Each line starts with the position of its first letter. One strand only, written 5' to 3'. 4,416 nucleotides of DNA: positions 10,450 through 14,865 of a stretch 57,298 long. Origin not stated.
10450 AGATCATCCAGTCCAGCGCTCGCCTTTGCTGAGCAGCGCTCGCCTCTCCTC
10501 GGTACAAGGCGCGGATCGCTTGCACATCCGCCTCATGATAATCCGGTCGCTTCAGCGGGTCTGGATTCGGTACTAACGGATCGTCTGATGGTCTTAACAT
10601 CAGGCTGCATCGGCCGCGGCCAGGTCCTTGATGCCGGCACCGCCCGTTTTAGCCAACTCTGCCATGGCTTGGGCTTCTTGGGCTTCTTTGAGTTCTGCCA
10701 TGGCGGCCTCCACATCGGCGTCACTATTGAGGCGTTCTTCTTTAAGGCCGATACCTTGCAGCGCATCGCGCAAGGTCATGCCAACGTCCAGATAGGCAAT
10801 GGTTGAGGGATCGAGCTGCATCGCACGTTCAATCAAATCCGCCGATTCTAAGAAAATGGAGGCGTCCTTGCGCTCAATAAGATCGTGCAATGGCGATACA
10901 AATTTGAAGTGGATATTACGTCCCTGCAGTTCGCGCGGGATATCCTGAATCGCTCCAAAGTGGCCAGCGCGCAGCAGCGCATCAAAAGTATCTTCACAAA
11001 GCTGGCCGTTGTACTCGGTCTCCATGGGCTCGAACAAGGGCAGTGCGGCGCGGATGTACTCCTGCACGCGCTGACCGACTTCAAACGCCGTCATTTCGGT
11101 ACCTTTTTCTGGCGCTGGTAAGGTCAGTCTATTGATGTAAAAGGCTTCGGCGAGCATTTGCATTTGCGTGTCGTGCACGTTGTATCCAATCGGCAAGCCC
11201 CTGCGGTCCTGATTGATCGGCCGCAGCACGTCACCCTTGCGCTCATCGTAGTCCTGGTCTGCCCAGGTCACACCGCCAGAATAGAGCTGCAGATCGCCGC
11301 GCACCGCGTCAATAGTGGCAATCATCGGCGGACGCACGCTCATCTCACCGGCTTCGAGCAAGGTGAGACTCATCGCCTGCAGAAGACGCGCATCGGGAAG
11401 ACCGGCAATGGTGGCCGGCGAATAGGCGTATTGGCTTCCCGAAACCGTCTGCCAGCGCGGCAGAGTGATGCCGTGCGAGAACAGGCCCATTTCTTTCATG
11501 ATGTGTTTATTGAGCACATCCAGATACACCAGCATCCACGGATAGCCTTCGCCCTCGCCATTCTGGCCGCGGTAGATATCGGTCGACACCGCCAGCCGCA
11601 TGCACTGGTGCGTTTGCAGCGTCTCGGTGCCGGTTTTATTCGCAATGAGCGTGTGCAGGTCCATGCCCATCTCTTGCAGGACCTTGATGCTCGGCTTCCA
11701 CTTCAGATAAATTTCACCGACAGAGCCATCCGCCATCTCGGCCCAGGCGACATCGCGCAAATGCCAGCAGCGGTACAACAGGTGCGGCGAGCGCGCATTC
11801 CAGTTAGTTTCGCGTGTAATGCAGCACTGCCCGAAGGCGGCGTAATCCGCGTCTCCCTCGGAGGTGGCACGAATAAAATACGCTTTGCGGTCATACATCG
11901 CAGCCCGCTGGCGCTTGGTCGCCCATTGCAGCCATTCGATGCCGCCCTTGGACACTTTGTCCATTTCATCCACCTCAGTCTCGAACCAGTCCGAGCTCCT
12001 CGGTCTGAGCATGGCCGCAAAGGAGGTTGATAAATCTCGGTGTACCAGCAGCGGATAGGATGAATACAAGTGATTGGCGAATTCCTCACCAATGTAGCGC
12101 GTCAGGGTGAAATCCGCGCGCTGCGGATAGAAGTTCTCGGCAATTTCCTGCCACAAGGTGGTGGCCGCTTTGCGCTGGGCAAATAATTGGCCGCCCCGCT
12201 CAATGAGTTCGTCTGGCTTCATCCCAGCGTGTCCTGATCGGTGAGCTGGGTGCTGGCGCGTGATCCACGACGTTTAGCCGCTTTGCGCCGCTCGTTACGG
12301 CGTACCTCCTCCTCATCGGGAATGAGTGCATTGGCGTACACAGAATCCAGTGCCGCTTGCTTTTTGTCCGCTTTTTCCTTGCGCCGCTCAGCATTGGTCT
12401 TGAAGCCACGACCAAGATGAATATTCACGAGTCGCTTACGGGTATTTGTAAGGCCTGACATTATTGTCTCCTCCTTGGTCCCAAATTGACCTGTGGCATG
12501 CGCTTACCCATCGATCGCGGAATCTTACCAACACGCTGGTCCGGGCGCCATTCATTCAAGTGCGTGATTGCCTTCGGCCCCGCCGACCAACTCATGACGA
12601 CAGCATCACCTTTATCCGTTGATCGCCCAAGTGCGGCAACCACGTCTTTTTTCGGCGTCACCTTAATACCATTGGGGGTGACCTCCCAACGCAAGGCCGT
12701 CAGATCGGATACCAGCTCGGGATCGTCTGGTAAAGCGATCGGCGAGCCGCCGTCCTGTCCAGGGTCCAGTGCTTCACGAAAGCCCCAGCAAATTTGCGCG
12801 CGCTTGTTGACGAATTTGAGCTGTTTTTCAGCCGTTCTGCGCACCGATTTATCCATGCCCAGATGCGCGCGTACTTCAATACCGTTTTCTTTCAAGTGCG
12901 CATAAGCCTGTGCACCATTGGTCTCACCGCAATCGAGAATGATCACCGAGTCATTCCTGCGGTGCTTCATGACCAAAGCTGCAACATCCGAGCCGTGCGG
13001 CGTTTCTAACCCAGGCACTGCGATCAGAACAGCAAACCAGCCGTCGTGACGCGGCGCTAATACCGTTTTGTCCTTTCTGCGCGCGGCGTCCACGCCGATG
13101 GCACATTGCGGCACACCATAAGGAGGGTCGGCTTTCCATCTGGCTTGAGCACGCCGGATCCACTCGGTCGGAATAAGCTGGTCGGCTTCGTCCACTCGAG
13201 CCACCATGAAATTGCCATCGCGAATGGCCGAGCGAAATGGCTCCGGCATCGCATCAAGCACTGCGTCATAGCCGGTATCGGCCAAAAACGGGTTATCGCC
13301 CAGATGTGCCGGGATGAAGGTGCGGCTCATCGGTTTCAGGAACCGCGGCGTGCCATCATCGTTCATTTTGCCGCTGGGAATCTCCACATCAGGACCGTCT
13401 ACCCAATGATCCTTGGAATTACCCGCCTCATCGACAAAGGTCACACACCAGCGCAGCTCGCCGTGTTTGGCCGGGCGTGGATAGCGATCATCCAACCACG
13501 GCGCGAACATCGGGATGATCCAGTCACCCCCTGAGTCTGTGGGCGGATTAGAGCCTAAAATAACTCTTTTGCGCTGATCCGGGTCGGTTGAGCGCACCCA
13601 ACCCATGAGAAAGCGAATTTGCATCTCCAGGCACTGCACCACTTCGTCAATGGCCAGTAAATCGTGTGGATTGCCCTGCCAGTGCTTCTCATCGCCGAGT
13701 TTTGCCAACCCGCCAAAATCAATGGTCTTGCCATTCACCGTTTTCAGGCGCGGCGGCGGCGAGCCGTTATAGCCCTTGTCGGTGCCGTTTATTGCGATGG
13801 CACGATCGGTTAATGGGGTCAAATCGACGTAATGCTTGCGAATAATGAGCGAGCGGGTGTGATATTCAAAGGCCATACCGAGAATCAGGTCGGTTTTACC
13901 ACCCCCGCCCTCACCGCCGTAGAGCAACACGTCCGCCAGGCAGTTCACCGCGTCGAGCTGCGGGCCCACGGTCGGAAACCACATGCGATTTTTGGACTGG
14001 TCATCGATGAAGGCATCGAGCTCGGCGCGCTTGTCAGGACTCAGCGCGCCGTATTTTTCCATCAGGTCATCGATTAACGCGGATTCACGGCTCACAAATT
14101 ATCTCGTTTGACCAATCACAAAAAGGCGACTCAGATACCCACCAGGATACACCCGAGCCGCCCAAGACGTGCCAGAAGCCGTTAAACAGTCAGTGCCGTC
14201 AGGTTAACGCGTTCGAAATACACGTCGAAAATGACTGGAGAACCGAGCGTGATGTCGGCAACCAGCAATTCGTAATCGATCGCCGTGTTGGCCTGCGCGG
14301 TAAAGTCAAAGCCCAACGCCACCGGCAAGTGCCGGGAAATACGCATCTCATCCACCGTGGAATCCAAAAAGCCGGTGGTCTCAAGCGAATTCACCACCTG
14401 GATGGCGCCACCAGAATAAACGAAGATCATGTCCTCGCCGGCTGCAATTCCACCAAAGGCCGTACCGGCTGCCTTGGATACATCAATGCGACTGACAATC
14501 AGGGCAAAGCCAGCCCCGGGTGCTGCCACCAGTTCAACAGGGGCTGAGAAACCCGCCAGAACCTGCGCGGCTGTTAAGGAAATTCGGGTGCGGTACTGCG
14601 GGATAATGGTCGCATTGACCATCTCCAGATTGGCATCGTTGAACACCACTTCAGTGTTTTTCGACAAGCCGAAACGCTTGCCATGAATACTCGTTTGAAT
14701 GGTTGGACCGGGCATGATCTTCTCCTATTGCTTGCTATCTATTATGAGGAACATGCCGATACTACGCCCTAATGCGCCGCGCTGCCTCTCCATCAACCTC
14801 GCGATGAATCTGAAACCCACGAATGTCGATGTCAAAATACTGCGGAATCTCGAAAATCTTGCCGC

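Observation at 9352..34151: Dispersed family of 19-bp palindromes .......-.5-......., with three perfect copies 14-22 nt upstream of start codons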

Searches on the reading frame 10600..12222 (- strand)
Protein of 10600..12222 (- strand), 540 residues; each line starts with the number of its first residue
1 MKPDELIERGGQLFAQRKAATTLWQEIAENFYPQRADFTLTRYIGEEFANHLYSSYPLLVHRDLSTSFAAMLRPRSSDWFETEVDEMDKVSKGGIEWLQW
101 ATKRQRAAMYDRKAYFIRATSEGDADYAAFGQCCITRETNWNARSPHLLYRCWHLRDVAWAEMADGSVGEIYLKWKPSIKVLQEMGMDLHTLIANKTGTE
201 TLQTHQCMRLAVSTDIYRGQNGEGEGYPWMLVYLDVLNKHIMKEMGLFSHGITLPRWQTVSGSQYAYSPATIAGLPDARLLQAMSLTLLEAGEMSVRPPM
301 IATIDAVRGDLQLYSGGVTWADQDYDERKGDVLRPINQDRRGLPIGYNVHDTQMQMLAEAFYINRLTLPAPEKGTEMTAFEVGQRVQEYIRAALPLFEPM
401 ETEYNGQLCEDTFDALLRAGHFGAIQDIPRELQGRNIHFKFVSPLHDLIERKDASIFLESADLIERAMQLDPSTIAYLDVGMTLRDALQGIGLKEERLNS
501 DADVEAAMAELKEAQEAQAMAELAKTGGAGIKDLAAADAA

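Call 18: find_related_loci(query=window:10600-12222:-, collection=viral_contigs, flank=10000)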
Query window:10600-12222:- (540 aa) in viral_contigs; peptide patterns used: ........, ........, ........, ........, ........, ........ (x = any residue, [..] = any of these).
152 stretches matched a pattern; 133 encode a relative of the query (tblastn E <= 1e-3); the best 80 are kept; 80 distinct loci.
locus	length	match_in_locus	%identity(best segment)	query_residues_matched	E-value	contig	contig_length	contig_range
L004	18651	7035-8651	70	1-539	0e+0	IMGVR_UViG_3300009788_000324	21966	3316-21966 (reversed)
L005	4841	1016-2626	71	1-539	0e+0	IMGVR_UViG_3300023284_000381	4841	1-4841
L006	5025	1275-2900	71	1-540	0e+0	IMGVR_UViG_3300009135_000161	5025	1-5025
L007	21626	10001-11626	71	1-540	0e+0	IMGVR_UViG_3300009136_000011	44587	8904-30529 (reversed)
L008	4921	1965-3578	68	1-540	0e+0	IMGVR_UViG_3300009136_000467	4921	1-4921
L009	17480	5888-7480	69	1-533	0e+0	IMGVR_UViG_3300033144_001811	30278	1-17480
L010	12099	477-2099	69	1-540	0e+0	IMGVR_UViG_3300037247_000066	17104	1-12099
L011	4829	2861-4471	70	1-539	0e+0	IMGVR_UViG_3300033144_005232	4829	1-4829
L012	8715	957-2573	70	1-538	0e+0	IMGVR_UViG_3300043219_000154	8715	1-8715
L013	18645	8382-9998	70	1-538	0e+0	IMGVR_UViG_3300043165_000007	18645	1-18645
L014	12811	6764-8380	70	1-538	0e+0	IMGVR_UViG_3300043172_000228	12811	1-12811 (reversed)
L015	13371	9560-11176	70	1-538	0e+0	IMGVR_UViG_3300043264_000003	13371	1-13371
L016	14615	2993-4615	68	1-540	0e+0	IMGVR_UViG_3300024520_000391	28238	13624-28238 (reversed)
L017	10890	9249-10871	69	1-540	0e+0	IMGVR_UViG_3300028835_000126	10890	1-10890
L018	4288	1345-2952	68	1-535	0e+0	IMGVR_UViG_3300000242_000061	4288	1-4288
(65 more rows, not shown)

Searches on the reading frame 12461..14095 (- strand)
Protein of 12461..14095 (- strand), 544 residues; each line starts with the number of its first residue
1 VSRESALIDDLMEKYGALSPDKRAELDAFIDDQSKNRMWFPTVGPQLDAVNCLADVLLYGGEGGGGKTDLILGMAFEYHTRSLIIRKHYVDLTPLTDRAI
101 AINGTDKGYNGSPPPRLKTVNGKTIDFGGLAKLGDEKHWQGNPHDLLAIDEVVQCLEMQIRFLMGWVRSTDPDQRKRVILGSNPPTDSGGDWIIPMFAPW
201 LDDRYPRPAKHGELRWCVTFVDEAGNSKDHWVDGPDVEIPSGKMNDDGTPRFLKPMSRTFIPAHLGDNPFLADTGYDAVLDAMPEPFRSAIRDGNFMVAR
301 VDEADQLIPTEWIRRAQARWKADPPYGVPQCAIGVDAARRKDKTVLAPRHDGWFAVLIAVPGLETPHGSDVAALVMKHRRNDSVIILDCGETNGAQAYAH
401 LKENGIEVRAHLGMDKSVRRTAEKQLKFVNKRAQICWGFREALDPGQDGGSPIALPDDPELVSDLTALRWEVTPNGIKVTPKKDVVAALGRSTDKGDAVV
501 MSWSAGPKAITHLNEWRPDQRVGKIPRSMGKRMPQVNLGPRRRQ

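Call 8: search_dna_similar(query=window:12461-14095:-, collection=phages, mode=protein, max_rows=25)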
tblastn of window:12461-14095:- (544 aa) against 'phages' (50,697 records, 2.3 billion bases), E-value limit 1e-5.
Records with a match: 168; places in all: 172; records where one place covers at least 80% of the query: 18.
Best place of each record, by identity: <60% 168.
By first word of the organism name: Rheinheimera 112; Streptomyces 13; Bordetella 5; Cronobacter 5; Caulobacter 4; Bacteriophage 4; Klebsiella 3; Caudoviricetes 2; Planktothrix 2; Actinoplanes 2; and 13 more.
By host as written in the record: Rheinheimera sp. BAL341 112; - 12; Streptomyces griseus ATCC 10137 10; Cronobacter sakazakii 5; Caulobacter vibrioides CB15 3; Streptomyces scabiei RL-34 3; Bordetella bronchiseptica 2; Planktothrix agardhii HAB637 2; and 18 more.
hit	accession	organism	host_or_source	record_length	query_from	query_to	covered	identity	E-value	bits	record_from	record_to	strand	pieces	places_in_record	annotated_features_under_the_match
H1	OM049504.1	Acidovorax phage AP1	Paracidovorax oryzae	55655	38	530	91%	41.1%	5e-90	308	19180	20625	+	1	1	TerL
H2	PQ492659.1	Limnohabitans phage DC33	Limnohabitans sp. DCL3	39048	3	508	93%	40.0%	4e-88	303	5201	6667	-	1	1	hypothetical protein (x2)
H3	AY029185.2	Bordetella phage BPP-1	-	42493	18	517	92%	40.3%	5e-92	314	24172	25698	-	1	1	bbp25: Bbp25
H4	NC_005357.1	Bordetella phage BPP-1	Bordetella bronchiseptica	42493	18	517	92%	40.3%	5e-92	314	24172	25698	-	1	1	terminase family protein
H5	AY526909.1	Bordetella phage BIP-1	-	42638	18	517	92%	40.3%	5e-92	314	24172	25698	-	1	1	none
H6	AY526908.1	Bordetella phage BMP-1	-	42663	18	517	92%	40.3%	5e-92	314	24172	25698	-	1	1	none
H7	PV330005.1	Bordetella phage vB_BbrP_003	Bordetella bronchiseptica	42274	18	517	92%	40.2%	9e-89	305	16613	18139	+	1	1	terminase large subunit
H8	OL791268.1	Phage zth2-2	-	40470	38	508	87%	41.4%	1e-88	304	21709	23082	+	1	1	record has no annotation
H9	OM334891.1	Acinetobacter phage 4316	Acinetobacter baumannii 4316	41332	6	508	92%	36.9%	6e-82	285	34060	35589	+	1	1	terminase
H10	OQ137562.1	Caulobacter phage RapA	Caulobacter vibrioides CB15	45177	45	508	85%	39.6%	2e-79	277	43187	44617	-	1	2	RapA_gp056c: terminase large subunit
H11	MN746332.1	Caulobacter phage SR18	Caulobacter vibrioides CB15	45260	45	508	85%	39.6%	3e-79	277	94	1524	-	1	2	repeat_region | terminase large subunit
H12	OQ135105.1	Caulobacter phage BL94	Caulobacter vibrioides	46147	45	508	85%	39.6%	3e-79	277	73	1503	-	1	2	BL94_gp001c: terminase large subunit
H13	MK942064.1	Caulobacter phage Jess A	Caulobacter vibrioides CB15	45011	45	508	85%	39.6%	3e-79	276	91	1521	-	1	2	terminase large subunit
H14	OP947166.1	Thiohalocapsa phage LS06-2018-MD04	-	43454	74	540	86%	38.7%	3e-77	271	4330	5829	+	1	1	DarB-like antirestriction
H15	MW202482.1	Caudoviricetes sp.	Manatee Spring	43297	32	502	87%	35.8%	2e-59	219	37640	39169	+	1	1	large subunit terminase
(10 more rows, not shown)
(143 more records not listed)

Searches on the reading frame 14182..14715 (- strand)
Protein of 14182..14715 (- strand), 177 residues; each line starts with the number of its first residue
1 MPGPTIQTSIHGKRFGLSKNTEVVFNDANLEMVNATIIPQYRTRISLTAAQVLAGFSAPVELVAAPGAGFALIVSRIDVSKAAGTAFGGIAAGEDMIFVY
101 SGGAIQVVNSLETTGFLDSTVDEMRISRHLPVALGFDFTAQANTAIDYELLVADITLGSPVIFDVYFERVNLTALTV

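Call 64: search_protein_families(library=pfam, proteins=[window:14182-14715:-], max_evalue=0.01)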
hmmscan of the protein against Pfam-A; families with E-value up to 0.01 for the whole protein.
window:14182-14715:- (177 aa): 0 families

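Call 65: search_protein_families(library=phrogs, proteins=[window:14182-14715:-], max_evalue=0.001)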
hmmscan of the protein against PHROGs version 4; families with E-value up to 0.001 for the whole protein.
window:14182-14715:- (177 aa): 0 families
